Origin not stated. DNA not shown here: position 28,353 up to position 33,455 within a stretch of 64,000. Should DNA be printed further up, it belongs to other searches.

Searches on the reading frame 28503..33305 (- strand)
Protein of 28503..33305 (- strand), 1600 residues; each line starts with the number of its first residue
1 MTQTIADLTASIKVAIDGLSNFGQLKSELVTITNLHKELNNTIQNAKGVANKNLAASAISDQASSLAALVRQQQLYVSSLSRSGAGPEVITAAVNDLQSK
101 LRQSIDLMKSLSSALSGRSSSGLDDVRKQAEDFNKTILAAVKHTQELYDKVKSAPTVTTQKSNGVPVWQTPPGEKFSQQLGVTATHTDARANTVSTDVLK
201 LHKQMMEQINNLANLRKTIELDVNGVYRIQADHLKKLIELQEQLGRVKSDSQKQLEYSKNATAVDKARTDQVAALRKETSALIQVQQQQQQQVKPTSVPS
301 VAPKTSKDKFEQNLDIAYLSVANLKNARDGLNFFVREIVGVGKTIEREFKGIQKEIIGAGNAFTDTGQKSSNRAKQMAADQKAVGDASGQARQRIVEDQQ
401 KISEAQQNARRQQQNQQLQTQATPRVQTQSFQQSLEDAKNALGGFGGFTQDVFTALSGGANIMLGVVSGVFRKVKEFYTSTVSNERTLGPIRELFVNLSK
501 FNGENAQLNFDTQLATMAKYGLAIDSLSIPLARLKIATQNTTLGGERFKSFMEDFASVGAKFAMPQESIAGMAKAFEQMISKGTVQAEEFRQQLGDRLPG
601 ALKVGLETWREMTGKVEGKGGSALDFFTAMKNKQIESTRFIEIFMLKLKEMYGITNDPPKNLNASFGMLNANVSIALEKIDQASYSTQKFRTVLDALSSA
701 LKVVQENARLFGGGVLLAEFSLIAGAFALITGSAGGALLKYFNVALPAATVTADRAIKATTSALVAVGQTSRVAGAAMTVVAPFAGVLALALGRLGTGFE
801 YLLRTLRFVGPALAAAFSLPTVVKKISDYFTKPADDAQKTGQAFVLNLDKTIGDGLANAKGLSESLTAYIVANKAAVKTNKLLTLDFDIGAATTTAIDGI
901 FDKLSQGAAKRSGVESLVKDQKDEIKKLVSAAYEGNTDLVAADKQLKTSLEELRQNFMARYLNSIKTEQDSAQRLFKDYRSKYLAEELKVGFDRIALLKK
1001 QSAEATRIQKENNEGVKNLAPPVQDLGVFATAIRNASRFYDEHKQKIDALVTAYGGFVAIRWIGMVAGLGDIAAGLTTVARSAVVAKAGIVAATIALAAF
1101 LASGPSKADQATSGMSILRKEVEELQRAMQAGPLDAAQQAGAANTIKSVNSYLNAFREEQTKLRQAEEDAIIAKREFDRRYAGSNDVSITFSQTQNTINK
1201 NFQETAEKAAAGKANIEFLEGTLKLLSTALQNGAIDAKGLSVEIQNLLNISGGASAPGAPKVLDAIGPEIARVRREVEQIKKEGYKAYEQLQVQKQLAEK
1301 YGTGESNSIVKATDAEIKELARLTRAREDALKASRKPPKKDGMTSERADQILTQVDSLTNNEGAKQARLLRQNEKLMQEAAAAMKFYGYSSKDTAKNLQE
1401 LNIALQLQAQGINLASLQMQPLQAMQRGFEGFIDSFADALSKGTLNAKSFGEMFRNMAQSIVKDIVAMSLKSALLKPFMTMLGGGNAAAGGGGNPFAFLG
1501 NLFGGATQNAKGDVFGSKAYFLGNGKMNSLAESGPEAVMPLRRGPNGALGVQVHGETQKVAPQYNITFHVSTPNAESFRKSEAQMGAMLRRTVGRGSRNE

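Call 10: search_protein_families(library=phrogs, max_evalue=0.00001, proteins=[window:28503-33305:-])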
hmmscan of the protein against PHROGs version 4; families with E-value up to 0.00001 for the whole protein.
window:28503-33305:- (1600 aa): 4 families
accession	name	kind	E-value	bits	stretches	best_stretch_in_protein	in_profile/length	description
phrog_9807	-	tail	9.8e-19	67.3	1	548-712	401-557/1972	tail length tape measure protein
phrog_24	-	tail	9.9e-11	41.5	1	1295-1588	755-1024/1151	tail length tape measure protein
phrog_2335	-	tail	1.8e-09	37.1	1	35-603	82-611/1536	tail length tape measure protein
phrog_339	-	tail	3.3e-07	29.9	1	1271-1588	719-1089/1123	tail length tape measure protein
